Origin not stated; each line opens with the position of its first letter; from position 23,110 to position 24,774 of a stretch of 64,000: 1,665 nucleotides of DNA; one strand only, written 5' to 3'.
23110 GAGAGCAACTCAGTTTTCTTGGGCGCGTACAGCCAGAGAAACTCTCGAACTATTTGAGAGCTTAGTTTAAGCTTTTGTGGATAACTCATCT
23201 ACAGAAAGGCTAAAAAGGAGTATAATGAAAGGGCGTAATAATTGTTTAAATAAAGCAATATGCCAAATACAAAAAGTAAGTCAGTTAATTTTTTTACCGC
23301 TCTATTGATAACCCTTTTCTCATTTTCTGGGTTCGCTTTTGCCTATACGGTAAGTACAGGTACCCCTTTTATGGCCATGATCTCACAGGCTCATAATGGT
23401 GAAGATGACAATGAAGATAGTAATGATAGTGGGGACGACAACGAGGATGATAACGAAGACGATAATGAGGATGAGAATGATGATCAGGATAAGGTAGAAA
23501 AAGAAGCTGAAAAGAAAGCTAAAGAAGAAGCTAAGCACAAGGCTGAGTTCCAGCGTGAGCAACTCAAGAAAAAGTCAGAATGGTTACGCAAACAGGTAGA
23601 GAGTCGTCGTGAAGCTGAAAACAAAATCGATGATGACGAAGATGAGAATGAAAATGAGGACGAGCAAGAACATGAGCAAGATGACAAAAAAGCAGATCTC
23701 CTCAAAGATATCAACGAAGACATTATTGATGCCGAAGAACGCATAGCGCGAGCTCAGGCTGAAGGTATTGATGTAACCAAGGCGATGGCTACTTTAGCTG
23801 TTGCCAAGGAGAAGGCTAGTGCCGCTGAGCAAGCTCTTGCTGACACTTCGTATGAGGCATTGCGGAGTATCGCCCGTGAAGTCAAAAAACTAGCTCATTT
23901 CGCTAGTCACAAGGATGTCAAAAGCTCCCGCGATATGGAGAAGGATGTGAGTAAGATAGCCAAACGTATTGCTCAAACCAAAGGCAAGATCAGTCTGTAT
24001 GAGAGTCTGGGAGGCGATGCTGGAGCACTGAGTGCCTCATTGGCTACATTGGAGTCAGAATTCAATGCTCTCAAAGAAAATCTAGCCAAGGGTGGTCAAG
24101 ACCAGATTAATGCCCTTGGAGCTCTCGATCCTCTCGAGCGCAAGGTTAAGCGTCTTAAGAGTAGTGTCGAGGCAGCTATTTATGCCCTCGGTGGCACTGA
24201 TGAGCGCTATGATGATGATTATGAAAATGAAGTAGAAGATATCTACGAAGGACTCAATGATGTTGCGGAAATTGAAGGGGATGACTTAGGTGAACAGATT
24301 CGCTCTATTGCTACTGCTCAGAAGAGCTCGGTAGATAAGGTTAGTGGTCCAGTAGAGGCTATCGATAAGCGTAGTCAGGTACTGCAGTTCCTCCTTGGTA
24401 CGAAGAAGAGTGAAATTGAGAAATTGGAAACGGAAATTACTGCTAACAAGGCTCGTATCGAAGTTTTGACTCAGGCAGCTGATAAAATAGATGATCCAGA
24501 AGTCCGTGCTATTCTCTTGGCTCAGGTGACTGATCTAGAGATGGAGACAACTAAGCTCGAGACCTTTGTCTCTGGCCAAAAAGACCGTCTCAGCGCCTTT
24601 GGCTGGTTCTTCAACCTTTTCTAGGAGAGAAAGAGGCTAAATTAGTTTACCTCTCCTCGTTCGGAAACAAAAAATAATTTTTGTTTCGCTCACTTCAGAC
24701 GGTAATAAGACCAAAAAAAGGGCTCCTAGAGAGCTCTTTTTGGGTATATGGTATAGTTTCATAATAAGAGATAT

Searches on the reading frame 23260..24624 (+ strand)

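Call 3: search_protein_families(library=pfam, proteins=[window:23260-24624:+], max_evalue=0.1)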
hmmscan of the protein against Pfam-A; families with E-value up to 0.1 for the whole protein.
window:23260-24624:+ (454 aa): 2 families
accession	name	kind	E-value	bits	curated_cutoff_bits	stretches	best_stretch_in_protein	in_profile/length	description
PF09475.16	Dot_icm_IcmQ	-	0.0044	17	25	1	188-257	9-81/179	Dot/Icm secretion system protein (dot_icm_IcmQ)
PF04791.21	LMBR1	-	0.015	14.6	31.9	1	11-208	158-334/510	LMBR1-like membrane protein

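Call 73: search_protein_families(library=padloc, proteins=[window:23260-24624:+], max_evalue=0.01)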
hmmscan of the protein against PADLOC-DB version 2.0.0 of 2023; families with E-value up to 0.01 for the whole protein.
window:23260-24624:+ (454 aa): 0 families
